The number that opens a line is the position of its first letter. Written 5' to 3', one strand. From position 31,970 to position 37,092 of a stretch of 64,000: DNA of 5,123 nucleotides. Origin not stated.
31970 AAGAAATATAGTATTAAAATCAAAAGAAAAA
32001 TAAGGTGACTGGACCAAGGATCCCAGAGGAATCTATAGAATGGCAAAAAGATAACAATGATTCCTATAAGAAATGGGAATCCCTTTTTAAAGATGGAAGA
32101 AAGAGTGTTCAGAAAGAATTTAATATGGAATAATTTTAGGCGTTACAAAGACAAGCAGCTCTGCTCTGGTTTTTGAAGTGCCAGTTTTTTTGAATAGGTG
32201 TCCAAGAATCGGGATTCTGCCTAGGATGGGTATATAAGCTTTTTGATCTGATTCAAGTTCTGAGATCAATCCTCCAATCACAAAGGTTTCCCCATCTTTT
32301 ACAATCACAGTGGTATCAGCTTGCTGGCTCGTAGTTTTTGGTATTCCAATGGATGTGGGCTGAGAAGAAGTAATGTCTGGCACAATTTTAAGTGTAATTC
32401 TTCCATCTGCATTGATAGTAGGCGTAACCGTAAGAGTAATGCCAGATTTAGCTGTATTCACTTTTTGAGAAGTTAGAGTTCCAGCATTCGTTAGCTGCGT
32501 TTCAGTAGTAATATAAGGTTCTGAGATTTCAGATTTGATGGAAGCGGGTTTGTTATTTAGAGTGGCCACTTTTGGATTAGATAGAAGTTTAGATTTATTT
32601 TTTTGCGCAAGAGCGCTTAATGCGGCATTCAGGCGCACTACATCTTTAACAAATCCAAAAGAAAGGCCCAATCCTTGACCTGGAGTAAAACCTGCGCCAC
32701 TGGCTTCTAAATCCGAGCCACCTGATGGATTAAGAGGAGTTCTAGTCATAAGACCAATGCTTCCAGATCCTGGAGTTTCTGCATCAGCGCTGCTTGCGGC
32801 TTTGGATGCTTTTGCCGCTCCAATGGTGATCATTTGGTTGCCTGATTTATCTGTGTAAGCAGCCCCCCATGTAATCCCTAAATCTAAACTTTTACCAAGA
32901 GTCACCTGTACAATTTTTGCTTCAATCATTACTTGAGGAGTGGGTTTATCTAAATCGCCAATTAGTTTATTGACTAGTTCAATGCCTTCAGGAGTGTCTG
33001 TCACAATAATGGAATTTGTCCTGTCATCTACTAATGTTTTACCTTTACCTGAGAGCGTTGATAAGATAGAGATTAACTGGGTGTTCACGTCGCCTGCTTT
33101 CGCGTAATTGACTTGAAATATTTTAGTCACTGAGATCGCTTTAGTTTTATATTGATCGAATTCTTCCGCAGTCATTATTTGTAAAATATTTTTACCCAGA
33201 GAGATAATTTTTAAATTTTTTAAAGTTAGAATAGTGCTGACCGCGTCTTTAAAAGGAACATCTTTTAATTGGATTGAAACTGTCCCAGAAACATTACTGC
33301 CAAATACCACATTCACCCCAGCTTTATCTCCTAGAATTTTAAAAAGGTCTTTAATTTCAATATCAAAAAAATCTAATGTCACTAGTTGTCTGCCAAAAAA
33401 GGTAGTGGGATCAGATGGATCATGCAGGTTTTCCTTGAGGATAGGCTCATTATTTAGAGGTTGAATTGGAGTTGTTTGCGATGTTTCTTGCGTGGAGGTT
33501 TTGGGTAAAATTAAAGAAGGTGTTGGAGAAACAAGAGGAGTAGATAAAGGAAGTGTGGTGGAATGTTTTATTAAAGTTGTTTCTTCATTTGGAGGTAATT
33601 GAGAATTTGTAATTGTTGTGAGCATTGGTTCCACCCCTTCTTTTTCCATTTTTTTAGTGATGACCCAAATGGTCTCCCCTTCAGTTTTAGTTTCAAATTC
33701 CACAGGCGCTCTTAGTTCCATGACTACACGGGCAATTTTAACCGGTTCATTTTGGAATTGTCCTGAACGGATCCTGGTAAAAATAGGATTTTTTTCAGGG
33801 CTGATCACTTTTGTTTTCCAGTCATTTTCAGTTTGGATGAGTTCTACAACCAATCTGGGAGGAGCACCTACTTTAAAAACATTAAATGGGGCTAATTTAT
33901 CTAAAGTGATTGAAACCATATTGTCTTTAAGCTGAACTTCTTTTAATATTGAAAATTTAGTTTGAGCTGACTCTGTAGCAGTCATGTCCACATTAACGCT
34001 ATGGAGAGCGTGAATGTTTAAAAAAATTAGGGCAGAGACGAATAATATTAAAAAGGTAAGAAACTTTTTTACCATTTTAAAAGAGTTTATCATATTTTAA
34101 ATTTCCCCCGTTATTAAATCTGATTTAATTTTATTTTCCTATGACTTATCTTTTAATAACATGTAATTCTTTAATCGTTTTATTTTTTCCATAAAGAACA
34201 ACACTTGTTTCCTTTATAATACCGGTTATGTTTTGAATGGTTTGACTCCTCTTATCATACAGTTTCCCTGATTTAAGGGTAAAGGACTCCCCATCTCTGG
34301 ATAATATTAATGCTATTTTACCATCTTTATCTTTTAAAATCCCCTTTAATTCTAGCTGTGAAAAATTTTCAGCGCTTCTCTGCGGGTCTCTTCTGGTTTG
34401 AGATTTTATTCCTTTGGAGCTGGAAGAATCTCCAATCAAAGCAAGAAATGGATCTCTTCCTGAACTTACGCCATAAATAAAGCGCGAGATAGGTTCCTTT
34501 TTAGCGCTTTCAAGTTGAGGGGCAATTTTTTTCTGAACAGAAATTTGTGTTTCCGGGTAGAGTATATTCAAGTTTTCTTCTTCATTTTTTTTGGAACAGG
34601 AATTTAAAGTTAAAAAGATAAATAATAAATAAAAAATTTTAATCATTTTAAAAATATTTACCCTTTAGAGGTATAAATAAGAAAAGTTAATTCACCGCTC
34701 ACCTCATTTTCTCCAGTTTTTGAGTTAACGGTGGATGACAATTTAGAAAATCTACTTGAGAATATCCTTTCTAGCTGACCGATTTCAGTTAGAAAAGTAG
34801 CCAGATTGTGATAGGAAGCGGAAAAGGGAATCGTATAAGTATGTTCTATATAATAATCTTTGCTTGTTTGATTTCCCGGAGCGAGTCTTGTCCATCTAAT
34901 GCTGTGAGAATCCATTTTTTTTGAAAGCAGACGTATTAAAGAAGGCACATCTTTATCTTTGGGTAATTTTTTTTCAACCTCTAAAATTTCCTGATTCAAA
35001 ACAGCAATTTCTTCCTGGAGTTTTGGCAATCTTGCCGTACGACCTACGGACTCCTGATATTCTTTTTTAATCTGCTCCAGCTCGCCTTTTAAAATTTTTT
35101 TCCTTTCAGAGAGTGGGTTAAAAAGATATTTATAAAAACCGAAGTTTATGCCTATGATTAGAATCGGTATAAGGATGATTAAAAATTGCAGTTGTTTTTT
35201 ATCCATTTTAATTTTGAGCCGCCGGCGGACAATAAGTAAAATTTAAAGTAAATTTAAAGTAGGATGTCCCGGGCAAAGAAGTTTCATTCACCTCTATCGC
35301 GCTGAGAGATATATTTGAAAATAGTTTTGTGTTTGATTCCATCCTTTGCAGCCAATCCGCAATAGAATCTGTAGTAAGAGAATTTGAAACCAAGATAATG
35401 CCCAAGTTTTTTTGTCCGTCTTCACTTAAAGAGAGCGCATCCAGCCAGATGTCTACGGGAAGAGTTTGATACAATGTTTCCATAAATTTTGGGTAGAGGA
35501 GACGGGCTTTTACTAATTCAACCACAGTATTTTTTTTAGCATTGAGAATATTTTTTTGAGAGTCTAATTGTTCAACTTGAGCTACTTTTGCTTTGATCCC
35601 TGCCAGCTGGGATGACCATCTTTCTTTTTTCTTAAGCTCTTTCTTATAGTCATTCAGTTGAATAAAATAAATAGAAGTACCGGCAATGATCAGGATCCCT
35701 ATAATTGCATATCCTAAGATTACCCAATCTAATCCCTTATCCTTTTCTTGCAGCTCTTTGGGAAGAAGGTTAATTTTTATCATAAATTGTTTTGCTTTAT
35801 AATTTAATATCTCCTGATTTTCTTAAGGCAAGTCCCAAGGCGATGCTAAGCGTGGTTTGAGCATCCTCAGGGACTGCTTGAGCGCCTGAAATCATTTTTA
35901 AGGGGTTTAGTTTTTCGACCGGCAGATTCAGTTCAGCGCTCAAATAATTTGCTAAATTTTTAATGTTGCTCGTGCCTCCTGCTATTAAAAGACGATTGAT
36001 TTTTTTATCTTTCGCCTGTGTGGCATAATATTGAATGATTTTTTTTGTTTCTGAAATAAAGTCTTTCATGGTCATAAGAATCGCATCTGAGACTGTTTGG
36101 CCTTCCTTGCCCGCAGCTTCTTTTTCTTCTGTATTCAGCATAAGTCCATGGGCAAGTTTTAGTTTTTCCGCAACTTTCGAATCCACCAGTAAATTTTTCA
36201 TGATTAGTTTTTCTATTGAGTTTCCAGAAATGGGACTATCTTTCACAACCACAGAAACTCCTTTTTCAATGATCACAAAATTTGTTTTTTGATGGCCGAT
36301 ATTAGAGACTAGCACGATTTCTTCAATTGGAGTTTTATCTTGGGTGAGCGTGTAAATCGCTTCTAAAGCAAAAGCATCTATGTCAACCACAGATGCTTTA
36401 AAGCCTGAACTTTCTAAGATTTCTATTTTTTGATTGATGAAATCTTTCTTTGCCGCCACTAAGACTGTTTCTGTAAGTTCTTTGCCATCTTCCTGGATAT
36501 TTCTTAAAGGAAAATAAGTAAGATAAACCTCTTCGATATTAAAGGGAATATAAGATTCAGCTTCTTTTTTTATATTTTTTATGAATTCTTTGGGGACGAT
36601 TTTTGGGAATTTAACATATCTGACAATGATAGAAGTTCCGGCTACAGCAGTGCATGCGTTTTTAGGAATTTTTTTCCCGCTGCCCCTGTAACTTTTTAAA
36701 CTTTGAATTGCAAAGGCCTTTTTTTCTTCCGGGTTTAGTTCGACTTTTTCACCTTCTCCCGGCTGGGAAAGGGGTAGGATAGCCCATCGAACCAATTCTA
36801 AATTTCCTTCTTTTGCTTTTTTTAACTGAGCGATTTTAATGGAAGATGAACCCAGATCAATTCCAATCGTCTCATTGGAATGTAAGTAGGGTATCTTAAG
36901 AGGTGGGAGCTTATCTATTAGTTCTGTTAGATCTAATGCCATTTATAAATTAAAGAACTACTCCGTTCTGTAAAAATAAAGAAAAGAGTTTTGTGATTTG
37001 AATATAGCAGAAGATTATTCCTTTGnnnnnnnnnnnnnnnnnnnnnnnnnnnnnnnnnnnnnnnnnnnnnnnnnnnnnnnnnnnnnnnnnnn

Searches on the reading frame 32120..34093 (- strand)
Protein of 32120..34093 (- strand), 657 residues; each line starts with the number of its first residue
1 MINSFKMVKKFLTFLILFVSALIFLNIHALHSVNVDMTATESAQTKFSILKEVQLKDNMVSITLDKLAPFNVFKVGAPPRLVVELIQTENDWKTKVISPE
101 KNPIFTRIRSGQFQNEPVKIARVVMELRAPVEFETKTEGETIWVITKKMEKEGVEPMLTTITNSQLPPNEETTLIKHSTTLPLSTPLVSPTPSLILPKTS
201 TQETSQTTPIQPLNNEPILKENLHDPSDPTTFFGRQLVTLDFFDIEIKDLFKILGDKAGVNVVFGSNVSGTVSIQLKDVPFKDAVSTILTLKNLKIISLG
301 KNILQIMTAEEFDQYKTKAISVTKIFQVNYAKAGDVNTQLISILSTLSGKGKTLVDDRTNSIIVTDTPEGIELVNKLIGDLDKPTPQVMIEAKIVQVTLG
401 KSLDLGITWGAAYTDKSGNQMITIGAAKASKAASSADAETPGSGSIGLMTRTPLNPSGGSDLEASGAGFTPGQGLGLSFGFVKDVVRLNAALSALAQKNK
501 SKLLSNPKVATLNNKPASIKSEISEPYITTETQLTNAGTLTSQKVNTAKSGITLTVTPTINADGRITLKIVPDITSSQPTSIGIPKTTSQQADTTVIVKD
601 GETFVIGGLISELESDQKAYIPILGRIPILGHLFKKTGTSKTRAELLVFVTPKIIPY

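Call 9: search_protein_families(library=pfam, proteins=[window:32120-34093:-], max_evalue=0.001)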
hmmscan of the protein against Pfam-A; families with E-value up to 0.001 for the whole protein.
window:32120-34093:- (657 aa): 4 families
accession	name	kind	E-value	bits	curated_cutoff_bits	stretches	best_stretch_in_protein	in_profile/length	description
PF00263.26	Secretin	-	8.8e-46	156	27.5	1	494-655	1-168/169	Bacterial type II and III secretion system protein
PF03958.22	Secretin_N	-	8.5e-13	48.8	28.2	1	323-387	1-69/69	Bacterial type II/III secretion system short domain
PF11741.13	AMIN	-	8e-06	26.3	20.5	1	58-136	11-90/101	AMIN domain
PF07660.19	STN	-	0.00012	22.3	28.4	1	260-305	1-48/52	Secretin and TonB N terminus short domain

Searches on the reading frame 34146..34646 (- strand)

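Call 9: search_protein_families(library=pfam, proteins=[window:34146-34646:-], max_evalue=0.001)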
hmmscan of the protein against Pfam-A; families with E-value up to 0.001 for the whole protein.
window:34146-34646:- (166 aa): 1 family
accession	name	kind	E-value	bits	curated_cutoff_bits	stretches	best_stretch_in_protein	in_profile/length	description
PF04351.19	PilP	-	9.2e-06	26.1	25.6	1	40-141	12-120/146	Pilus assembly protein, PilP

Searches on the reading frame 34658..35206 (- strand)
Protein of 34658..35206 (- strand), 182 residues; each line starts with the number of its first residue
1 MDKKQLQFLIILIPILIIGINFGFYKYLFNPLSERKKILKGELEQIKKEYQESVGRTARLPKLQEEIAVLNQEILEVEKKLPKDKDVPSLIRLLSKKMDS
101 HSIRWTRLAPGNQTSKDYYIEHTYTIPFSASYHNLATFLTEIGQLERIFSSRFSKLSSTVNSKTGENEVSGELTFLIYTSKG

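Call 9: search_protein_families(library=pfam, proteins=[window:34658-35206:-], max_evalue=0.001)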
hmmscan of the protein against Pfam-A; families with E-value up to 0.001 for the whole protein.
window:34658-35206:- (182 aa): 1 family
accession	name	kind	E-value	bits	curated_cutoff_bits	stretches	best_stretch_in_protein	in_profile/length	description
PF04350.18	PilO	-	6.4e-21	75.5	22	1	40-174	5-137/145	Pilus assembly protein, PilO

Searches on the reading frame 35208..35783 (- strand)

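Call 9: search_protein_families(library=pfam, proteins=[window:35208-35783:-], max_evalue=0.001)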
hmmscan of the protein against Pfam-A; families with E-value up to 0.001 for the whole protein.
window:35208-35783:- (191 aa): 2 families
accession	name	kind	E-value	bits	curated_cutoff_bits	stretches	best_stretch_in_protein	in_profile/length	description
PF05137.18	PilN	-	2.5e-09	37.5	22.8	1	100-183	2-77/78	Fimbrial assembly protein (PilN)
PF22105.2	DUF6943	-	0.00083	19.9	27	0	33-93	66-127/131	Family of unknown function (DUF6943)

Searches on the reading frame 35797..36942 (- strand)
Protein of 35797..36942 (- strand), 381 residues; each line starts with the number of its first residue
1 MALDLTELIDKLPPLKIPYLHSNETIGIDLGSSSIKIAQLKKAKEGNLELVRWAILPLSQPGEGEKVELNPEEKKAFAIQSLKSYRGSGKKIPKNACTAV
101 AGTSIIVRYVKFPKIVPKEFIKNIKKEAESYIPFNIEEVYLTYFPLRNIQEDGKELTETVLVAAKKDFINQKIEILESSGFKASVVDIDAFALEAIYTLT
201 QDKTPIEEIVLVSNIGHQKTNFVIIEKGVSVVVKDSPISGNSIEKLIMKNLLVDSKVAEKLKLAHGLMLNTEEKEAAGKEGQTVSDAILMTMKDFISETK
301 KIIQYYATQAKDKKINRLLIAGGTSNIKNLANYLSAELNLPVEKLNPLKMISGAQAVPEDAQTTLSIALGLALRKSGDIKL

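Call 9: search_protein_families(library=pfam, proteins=[window:35797-36942:-], max_evalue=0.001)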
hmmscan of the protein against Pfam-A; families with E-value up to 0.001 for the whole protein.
window:35797-36942:- (381 aa): 3 families
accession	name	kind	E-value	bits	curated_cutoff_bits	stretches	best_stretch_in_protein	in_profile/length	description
PF11104.14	PilM_2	-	2.2e-43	148.9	27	1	27-375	1-339/340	Type IV pilus assembly protein PilM;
PF14450.12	FtsA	-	3e-10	41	31.8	1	214-347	4-112/127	Cell division protein FtsA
PF06723.19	MreB_Mbl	-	2.4e-05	23.8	27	0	211-355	148-316/327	MreB/Mbl protein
